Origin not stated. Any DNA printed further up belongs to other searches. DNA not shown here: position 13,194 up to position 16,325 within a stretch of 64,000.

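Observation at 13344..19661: Co-directional gene string PolX(PHP) - membrane protein - TPR/polyacidic protein - giant degenerate methyltransferase-like protein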

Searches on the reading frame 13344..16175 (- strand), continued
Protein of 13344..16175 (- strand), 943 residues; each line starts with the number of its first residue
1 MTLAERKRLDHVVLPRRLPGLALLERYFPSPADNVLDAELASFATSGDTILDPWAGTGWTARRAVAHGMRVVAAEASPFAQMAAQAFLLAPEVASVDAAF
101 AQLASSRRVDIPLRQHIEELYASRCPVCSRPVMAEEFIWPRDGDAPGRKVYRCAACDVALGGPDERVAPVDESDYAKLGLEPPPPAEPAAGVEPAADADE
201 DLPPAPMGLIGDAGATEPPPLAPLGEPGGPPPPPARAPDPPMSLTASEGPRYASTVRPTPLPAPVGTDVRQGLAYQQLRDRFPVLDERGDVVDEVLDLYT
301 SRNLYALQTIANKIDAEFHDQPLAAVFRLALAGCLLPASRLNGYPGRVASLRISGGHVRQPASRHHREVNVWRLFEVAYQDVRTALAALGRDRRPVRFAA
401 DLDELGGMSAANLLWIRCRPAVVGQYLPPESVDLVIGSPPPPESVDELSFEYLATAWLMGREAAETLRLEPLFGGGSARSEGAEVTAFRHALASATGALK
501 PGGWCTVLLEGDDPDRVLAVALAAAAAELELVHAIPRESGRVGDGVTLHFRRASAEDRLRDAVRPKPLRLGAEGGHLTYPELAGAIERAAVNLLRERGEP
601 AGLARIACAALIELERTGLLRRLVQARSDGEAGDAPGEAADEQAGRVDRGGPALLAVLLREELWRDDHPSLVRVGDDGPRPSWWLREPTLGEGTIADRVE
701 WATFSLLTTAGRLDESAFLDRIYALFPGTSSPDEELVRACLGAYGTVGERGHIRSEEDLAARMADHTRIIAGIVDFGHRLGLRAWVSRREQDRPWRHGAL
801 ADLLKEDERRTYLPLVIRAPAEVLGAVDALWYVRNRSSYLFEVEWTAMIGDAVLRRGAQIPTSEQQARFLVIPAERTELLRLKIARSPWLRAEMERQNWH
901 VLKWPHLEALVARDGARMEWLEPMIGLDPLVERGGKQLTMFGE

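Call 20: find_homologous_proteins(query=A1)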
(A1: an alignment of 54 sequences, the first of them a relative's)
Query A1 (54 sequences) (889 aa, profile of the alignment): 51 proteins with E <= 0.001 among 8000 candidates.
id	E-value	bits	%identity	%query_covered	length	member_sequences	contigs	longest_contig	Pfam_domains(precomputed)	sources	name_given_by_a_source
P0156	0.0e+0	1059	41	100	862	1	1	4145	PF01555.25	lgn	-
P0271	0.0e+0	1027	39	100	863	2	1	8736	PF01555.25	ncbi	-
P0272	0.0e+0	1023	40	100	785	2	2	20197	PF01555.25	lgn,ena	-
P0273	0.0e+0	1019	41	100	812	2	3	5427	PF01555.25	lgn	-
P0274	0.0e+0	1011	41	100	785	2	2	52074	-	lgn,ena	-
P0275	1.3e-293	994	84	100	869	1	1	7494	PF27126.1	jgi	jgi:hypothetical protein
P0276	3.8e-292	989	37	100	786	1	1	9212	-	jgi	jgi:hypothetical protein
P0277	3.2e-290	983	82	100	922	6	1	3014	PF01555.25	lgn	-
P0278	3.9e-289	979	87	100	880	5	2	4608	-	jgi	-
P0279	6.6e-289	979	90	100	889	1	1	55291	PF27126.1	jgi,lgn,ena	-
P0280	1.2e-287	975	87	100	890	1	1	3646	-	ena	-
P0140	2.3e-286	970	100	100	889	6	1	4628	PF27126.1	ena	-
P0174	1.8e-262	891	36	98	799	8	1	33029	-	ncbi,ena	-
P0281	7.8e-258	876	42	100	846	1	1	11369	PF27126.1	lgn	-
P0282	4.0e-254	864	33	100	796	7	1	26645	-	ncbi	-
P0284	2.7e-248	844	33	100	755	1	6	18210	-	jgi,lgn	jgi:hypothetical protein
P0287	1.9e-244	832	32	100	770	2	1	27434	-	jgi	jgi:hypothetical protein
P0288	3.5e-244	831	33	100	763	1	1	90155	-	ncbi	-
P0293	3.2e-230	785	40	100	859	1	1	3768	PF27126.1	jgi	jgi:hypothetical protein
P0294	4.9e-226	771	39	96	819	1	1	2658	PF27126.1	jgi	jgi:hypothetical protein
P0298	2.4e-209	716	41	32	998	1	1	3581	PF27126.1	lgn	-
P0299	1.1e-204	700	42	32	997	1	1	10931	PF27126.1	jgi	jgi:hypothetical protein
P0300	6.7e-204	698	43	32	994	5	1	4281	PF27126.1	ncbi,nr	ncbi:MAG: hypothetical protein QOI00_1972 [Chloroflexota bacterium]|nr:hypothetical protein [Chlorof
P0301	1.6e-202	693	43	32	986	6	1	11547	PF27126.1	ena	-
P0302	7.3e-202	691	41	32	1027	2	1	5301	PF27126.1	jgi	jgi:hypothetical protein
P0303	8.0e-202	691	32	95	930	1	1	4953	PF27126.1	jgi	jgi:hypothetical protein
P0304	3.1e-201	689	41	32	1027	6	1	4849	PF27126.1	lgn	-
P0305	8.5e-183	628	31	99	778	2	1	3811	PF01555.25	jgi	jgi:hypothetical protein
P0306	1.3e-181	624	31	99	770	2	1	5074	PF01555.25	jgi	jgi:hypothetical protein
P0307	1.1e-179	617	30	99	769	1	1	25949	PF01555.25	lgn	-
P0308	8.0e-179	615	31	99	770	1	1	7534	PF01555.25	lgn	-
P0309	4.0e-178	612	31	99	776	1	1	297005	PF01555.25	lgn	-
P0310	6.2e-178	612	31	99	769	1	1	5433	PF01555.25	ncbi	-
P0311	4.9e-177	609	31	99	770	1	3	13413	PF01555.25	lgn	-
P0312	1.3e-150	521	41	32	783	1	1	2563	PF27126.1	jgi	jgi:hypothetical protein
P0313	4.8e-149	516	24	96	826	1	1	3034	PF03602.22,PF02086.22,PF27126.1,PF01555.25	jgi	jgi:16S rRNA G966 N2-methylase RsmD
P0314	6.2e-27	112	25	14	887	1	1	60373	PF01170.25,PF06634.18,PF01555.25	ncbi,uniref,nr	ncbi:adenine-specific DNA methylase [Haloarcula rubripromontorii]|uniref:Adenine-specific DNA methyl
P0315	2.5e-23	100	31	12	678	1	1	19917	PF01555.25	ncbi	-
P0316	8.3e-23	99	30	9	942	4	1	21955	PF03602.22,PF01170.25,PF01555.25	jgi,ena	-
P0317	3.8e-8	50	30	10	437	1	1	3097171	PF01170.25,PF01555.25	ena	-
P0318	8.5e-6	42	30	9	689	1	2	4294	PF01555.25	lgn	-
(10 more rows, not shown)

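Call 21: find_encoding_contigs(protein=P0279, flank=8000, max_places=2)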
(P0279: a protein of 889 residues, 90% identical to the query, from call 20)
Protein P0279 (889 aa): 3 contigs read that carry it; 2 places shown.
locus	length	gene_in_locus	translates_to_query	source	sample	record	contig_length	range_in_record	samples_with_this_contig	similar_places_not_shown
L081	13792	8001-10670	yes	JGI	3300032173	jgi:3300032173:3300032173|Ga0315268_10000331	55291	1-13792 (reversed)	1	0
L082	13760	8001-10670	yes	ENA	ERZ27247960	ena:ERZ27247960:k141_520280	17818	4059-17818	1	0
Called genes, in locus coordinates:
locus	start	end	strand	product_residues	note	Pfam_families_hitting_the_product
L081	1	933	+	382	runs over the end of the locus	PF08331:QueG_DUF1730, PF03130:HEAT_PBS (faint), PF13484:Fer4_16, PF13513:HEAT_EZ (weak), PF13646:HEAT_2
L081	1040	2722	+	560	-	PF01565:FAD_binding_4, PF02913:FAD-oxidase_C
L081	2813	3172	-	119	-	PF02452:PemK_toxin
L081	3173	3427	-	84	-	PF01402:RHH_1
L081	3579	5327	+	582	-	PF00890:FAD_binding_2 (weak), PF01266:DAO, PF12831:FAD_oxidored (faint), PF16901:DAO_C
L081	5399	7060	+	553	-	PF00753:Lactamase_B, PF23023:Anti-Pycsar_Apyc1 (weak), PF12706:Lactamase_B_2, PF22505:RNase_J_b_CASP, PF07521:RMMBL, PF17770:RNase_J_C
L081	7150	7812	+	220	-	PF01966:HD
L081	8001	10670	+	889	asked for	PF27126:NmeDI_C (faint)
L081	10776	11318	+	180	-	-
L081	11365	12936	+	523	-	PF00221:Lyase_aromatic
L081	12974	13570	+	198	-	-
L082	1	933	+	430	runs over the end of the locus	PF08331:QueG_DUF1730, PF03130:HEAT_PBS (faint), PF13484:Fer4_16, PF13646:HEAT_2, PF13513:HEAT_EZ (weak)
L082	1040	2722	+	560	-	PF01565:FAD_binding_4, PF02913:FAD-oxidase_C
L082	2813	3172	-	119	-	PF02452:PemK_toxin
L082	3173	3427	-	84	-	PF01402:RHH_1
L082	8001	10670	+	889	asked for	PF27126:NmeDI_C (faint)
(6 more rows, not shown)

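Call 22: find_encoding_contigs(protein=P0274, flank=8000, max_places=2)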
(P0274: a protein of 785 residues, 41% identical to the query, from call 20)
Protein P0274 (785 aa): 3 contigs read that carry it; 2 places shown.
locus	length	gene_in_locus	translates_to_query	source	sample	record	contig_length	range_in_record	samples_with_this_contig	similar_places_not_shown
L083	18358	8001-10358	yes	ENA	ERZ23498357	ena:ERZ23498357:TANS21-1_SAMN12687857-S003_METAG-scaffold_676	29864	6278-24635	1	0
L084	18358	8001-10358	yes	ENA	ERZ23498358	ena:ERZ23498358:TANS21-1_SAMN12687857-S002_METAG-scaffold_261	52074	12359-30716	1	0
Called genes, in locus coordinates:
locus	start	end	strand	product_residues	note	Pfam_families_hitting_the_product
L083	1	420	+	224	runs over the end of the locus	PF01061:ABC2_membrane, PF03379:CcmB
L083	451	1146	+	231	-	PF01578:Cytochrom_C_asm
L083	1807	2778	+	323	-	PF13177:DNA_pol3_delta2, PF00004:AAA (faint), PF09115:DNApol3-delta_C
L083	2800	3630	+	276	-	PF04468:PSP1, PF28472:PSP1_3rd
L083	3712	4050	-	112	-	PF04232:SpoVS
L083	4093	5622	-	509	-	PF12072:RNase_Y_N, PF00013:KH_1, PF08668:HDOD (faint), PF01966:HD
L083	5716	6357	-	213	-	PF27462:RecX_N, PF21982:RecX_HTH1, PF02631:RecX_HTH2, PF21981:RecX_HTH3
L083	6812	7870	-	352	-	PF00154:RecA_N, PF06745:ATPase (weak), PF08423:Rad51, PF27531:MT3502_N (weak), PF21096:RecA_C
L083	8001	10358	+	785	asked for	-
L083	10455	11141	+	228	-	PF01386:Ribosomal_L25p, PF14693:Ribosomal_TL5_C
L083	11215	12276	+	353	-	PF06723:MreB_Mbl, PF00022:Actin (weak), PF11104:PilM_2 (faint), PF00012:HSP70, PF14450:FtsA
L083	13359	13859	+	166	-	PF04093:MreD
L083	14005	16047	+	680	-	PF03717:PBP_dimer, PF00905:Transpeptidase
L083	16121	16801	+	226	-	PF05209:MinC_N, PF22642:MinC_N_1 (weak), PF03775:MinC_C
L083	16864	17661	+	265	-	PF00142:Fer4_NifH, PF01656:CbiA, PF02374:ArsA_ATPase (weak), PF06564:CBP_BcsQ, PF09140:MipZ, PF10609:ParA, PF13614:AAA_31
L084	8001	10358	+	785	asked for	-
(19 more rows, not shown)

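Call 23: find_encoding_contigs(protein=P0288, flank=8000, max_places=2)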
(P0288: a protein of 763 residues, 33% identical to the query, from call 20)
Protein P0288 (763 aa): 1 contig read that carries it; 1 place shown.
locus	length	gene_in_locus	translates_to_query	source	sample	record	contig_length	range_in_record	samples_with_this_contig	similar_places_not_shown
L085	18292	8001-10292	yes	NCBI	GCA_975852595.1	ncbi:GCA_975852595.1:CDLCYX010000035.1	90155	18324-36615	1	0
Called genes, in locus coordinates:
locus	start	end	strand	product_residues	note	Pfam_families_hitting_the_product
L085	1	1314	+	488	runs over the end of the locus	PF00749:tRNA-synt_1c, PF19269:Anticodon_2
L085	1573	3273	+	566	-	PF00749:tRNA-synt_1c, PF03950:tRNA-synt_1c_C, PF20974:tRNA-synt_1c_C2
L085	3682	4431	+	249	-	PF00923:TAL_FSA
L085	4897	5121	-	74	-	-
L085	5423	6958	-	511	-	PF01425:Amidase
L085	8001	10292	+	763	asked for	-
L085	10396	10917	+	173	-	PF01965:DJ-1_PfpI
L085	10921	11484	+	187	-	PF01923:Cob_adeno_trans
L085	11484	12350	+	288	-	PF01261:AP_endonuc_2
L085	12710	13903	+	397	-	PF01321:Creatinase_N, PF00557:Peptidase_M24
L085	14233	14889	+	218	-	-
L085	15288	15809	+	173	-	PF01930:Cas_Cas4, PF12705:PDDEXK_1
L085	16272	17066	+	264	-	PF01479:S4, PF00849:PseudoU_synth_2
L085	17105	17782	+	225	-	PF02224:Cytidylate_kin, PF13189:Cytidylate_kin2, PF13238:AAA_18 (weak)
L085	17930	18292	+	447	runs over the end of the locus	PF00595:PDZ (faint), PF17820:PDZ_6, PF19238:Radical_SAM_2, PF04055:Radical_SAM (faint), PF04459:DUF512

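Call 24: find_encoding_contigs(protein=P0301, flank=8000, max_places=2)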
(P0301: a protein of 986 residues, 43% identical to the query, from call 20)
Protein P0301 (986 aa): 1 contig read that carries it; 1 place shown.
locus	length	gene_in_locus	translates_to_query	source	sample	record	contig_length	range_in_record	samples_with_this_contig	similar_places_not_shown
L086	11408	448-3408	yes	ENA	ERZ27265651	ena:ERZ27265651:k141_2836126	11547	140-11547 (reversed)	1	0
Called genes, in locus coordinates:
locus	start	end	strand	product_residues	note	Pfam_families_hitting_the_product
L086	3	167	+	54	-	?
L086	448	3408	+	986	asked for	PF27126:NmeDI_C (weak)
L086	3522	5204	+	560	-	PF05960:DUF885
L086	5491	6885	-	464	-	PF01946:Thi4 (faint), PF00890:FAD_binding_2 (weak), PF01266:DAO, PF01593:Amino_oxidase (faint), PF03486:HI0933_like (faint), PF13454:NAD_binding_9 (faint)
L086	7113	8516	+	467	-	PF00202:Aminotran_3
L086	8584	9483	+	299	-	PF09339:HTH_IclR, PF25213:HVO_A0261_N (weak), PF01047:MarR (weak), PF01325:Fe_dep_repress (weak), PF12802:MarR_2, PF01614:IclR_C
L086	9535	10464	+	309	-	PF00924:MS_channel_2nd, PF21082:MS_channel_3rd (weak)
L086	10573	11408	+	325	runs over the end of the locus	?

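Call 25: find_encoding_contigs(protein=P0299, flank=8000, max_places=2)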
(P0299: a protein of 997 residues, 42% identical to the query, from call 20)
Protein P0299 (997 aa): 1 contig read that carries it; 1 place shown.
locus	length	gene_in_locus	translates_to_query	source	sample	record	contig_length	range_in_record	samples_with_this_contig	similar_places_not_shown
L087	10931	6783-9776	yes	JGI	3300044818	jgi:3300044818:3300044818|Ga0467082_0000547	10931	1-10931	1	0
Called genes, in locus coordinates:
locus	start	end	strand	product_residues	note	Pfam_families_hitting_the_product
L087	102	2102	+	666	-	PF14716:HHH_8, PF14520:HHH_5 (weak), PF14791:DNA_pol_B_thumb, PF02811:PHP (weak)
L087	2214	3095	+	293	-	-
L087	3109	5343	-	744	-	-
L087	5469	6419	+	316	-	PF00515:TPR_1 (weak), PF07719:TPR_2 (weak), PF13414:TPR_11 (faint)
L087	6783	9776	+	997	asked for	PF27126:NmeDI_C (weak)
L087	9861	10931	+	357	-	?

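Call 26: find_encoding_contigs(protein=P0309, flank=8000, max_places=2)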
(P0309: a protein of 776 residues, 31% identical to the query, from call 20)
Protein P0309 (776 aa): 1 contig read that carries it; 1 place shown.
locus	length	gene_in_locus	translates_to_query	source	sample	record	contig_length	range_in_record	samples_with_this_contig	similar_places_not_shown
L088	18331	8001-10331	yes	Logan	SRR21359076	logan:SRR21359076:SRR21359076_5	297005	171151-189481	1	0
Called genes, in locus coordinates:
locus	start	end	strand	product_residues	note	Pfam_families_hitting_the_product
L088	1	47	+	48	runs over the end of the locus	-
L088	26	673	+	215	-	PF00300:His_Phos_1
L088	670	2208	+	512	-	PF00479:G6PD_N, PF02781:G6PD_C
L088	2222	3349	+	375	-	PF10128:OpcA_G6PD_assem, PF20171:OpcA_G6PD_C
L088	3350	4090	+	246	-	PF01182:Glucosamine_iso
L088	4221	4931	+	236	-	PF00106:adh_short, PF08659:KR, PF13561:adh_short_C2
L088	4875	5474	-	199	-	PF12705:PDDEXK_1 (weak), PF01930:Cas_Cas4 (weak)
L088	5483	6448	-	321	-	PF03547:Mem_trans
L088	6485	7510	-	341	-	PF00514:Arm (faint), PF02985:HEAT (faint), PF03130:HEAT_PBS (faint), PF13513:HEAT_EZ (faint), PF13646:HEAT_2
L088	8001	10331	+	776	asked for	PF01555:N6_N4_Mtase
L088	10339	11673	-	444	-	PF01882:DUF58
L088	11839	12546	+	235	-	-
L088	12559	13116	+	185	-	-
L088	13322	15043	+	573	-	-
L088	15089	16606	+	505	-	PF24807:WD40_CDC20-Fz, PF24814:WD40_Prp19, PF23381:Beta-prop_IFT122_1st, PF25173:Beta-prop_WDR3_1st, PF23409:Beta-prop_EML, PF24817:WD40_WDHD1_1st, PF25174:Beta-prop_THOC3, PF25175:Beta-prop_WDR5, +22 more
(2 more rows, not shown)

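Call 27: find_encoding_contigs(protein=P0174, flank=8000, max_places=2)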
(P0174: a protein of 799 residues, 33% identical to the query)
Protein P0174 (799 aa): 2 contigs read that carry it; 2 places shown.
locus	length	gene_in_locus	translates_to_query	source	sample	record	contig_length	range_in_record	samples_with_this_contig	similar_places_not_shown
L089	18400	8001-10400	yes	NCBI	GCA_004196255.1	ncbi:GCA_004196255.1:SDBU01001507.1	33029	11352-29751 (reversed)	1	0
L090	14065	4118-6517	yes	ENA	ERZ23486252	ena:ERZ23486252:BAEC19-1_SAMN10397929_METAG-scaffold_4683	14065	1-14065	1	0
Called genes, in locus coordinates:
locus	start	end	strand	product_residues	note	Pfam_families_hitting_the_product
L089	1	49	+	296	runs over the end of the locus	PF07934:OGG_N, PF00730:HhH-GPD (weak)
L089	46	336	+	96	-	PF19124:DUF5808 (weak)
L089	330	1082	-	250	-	PF00106:adh_short, PF08659:KR, PF23441:SDR, PF13561:adh_short_C2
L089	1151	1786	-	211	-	PF12822:ECF_trnsprt (weak), PF09512:ThiW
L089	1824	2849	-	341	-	PF00586:AIRS, PF02769:AIRS_C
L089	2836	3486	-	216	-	PF02581:TMP-TENI, PF03060:NMO (weak)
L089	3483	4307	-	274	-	PF02110:HK, PF01256:Carb_kinase (weak)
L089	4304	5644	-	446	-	PF02133:Transp_cyt_pur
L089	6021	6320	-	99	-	-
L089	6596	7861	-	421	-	PF01476:LysM, PF23473:LysM3_LYK4_5 (faint), PF23446:LysM1_NFP_LYK (faint), PF01476:LysM, PF01551:Peptidase_M23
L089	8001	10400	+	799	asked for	-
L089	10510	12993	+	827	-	PF20437:LonC_helical, PF13654:AAA_32, PF20436:LonB_AAA-LID, PF05362:Lon_C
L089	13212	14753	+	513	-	PF03023:MurJ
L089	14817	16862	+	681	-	PF05378:Hydant_A_N, PF01968:Hydantoinase_A, PF19278:Hydant_A_C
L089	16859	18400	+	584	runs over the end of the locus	PF02538:Hydantoinase_B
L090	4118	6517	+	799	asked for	-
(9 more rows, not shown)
